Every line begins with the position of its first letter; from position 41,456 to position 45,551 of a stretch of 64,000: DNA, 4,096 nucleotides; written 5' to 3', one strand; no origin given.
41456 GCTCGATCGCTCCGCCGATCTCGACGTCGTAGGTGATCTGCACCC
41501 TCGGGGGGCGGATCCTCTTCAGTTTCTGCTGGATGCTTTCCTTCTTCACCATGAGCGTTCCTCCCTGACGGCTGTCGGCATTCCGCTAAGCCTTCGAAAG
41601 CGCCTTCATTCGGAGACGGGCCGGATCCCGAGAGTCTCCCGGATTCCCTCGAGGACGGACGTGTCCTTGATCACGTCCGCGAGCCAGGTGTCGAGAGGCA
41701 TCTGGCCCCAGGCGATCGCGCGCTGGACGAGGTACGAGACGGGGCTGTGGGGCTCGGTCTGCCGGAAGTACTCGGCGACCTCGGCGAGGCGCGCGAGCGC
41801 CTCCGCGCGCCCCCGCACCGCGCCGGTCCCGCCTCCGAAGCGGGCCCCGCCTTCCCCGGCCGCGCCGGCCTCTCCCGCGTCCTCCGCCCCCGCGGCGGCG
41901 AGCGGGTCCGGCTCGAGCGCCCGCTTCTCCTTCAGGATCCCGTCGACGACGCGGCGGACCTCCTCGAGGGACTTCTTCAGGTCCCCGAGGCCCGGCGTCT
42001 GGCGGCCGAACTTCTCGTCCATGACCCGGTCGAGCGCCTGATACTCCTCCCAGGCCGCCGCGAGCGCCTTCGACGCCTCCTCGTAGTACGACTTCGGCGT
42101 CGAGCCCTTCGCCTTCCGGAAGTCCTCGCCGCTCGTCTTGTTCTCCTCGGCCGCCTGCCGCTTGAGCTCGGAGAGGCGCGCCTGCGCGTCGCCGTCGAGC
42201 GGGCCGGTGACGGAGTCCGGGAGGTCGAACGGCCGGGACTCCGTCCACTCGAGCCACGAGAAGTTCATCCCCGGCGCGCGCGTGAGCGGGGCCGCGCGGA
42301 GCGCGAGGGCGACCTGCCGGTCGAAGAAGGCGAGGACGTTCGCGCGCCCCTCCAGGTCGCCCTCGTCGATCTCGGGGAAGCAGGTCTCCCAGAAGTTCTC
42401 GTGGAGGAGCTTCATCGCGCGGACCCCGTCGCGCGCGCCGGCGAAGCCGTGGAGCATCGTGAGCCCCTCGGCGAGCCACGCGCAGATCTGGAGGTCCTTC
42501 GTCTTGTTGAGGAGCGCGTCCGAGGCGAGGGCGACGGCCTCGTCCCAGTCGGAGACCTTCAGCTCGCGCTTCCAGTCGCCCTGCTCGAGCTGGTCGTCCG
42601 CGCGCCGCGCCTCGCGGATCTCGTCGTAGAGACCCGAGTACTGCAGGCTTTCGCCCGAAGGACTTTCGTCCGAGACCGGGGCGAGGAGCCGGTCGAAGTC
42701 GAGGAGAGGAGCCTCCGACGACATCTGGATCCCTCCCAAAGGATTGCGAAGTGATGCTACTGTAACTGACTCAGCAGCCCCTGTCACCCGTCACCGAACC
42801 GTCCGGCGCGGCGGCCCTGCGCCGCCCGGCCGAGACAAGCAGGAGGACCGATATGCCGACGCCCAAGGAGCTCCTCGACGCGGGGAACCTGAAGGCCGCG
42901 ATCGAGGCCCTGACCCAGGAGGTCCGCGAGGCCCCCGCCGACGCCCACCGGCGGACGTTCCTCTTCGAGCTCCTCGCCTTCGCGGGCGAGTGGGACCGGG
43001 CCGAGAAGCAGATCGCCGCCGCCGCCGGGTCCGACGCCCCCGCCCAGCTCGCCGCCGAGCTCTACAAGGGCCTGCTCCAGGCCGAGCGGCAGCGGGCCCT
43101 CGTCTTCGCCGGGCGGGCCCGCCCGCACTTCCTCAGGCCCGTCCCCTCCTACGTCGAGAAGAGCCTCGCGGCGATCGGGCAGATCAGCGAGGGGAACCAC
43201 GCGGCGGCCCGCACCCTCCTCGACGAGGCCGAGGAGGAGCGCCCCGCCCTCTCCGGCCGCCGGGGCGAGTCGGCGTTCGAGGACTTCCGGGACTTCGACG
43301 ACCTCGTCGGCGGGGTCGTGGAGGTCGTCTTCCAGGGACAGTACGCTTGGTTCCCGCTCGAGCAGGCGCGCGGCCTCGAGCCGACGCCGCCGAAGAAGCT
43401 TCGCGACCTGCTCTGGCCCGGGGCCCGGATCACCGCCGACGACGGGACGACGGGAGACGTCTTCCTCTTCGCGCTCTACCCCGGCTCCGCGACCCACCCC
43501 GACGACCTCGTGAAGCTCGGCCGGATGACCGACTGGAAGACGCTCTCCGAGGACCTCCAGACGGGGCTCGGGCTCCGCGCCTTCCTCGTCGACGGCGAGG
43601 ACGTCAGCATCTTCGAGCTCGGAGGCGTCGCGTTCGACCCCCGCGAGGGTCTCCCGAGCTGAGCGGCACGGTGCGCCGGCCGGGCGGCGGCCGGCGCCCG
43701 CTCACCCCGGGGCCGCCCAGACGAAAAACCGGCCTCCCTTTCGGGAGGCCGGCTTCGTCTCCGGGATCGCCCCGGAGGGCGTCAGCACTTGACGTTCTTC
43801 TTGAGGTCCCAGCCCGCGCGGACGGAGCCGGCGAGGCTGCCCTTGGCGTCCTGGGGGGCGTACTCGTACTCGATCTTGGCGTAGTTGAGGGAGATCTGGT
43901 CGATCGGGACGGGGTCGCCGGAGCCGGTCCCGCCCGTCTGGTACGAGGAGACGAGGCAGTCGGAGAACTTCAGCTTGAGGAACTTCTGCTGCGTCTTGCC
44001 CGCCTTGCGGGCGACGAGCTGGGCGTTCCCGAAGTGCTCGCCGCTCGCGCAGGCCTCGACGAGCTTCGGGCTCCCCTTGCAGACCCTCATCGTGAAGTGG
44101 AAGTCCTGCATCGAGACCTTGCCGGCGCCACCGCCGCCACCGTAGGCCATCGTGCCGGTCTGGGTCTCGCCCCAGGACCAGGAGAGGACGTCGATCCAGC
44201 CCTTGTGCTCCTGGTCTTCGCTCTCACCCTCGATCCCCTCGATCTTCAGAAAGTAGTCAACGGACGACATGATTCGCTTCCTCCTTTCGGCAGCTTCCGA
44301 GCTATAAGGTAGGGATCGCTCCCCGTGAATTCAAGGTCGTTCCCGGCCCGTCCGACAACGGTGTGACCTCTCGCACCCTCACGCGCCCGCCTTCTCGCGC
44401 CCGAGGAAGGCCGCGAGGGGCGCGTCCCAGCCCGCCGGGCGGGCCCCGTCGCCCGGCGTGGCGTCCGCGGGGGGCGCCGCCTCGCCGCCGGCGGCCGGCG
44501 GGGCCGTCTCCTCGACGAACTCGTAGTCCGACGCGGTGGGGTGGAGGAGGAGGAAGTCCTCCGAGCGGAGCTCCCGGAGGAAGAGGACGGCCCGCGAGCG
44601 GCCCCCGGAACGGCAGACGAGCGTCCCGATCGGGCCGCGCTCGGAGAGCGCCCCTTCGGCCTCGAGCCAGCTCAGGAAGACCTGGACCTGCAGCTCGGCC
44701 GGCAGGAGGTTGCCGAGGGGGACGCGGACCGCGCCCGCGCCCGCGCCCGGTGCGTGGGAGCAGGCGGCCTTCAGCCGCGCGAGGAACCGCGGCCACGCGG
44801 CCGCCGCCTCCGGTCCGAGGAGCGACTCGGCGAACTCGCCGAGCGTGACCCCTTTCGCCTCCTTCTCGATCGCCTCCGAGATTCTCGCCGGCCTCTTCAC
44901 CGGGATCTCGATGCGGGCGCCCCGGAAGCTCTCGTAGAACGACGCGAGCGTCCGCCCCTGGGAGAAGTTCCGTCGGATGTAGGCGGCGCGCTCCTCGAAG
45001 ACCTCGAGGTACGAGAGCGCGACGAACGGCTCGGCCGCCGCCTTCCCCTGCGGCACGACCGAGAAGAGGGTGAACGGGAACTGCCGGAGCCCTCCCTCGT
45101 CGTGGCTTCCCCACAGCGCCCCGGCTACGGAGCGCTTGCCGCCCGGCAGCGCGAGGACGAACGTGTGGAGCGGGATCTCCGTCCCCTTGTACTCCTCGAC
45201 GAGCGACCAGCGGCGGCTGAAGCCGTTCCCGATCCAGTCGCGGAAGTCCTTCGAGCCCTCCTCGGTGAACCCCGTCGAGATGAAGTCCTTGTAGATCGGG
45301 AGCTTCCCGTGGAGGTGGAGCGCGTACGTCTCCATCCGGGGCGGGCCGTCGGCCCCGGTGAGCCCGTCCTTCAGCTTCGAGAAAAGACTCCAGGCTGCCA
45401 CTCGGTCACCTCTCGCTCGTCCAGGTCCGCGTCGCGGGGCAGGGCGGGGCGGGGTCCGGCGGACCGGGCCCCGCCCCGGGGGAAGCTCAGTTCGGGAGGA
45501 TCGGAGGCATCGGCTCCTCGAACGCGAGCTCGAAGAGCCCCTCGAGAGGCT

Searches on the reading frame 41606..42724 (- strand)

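Call 55: search_protein_families(library=pfam, proteins=[window:41606-42724:-], max_evalue=0.00001)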
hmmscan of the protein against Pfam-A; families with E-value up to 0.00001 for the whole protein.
window:41606-42724:- (372 aa): 1 family
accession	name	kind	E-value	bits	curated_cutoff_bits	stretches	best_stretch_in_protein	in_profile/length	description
PF06812.17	ImpA_N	-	9.4e-32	110.1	26.9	1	14-133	1-116/119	ImpA, N-terminal, type VI secretion system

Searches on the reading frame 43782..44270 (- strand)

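Call 55: search_protein_families(library=pfam, proteins=[window:43782-44270:-], max_evalue=0.00001)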
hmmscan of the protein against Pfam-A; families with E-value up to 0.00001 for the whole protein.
window:43782-44270:- (162 aa): 1 family
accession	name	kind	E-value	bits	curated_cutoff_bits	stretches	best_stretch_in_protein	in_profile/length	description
PF05638.18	T6SS_HCP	-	2.7e-39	134.8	23.5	1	7-137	1-129/129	Type VI secretion system effector, Hcp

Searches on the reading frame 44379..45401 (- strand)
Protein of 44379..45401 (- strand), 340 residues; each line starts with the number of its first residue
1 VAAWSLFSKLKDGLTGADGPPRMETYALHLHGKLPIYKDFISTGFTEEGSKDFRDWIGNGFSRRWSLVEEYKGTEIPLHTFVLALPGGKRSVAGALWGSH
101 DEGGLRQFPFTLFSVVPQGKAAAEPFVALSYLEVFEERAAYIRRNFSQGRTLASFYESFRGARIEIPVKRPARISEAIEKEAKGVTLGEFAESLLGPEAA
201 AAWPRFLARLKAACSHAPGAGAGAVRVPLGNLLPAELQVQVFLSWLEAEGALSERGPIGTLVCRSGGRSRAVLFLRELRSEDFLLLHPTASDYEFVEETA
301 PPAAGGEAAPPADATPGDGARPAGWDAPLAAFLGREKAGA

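Call 56: search_protein_families(library=pfam, proteins=[window:44379-45401:-], max_evalue=0.00001)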
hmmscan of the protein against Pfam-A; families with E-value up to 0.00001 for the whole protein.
window:44379-45401:- (340 aa): 1 family
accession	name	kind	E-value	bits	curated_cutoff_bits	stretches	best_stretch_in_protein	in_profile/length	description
PF09867.14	TagF_N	-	1.9e-10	41.3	27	1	30-127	2-102/135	TagF N-terminal domain, Type VI secretion system-associated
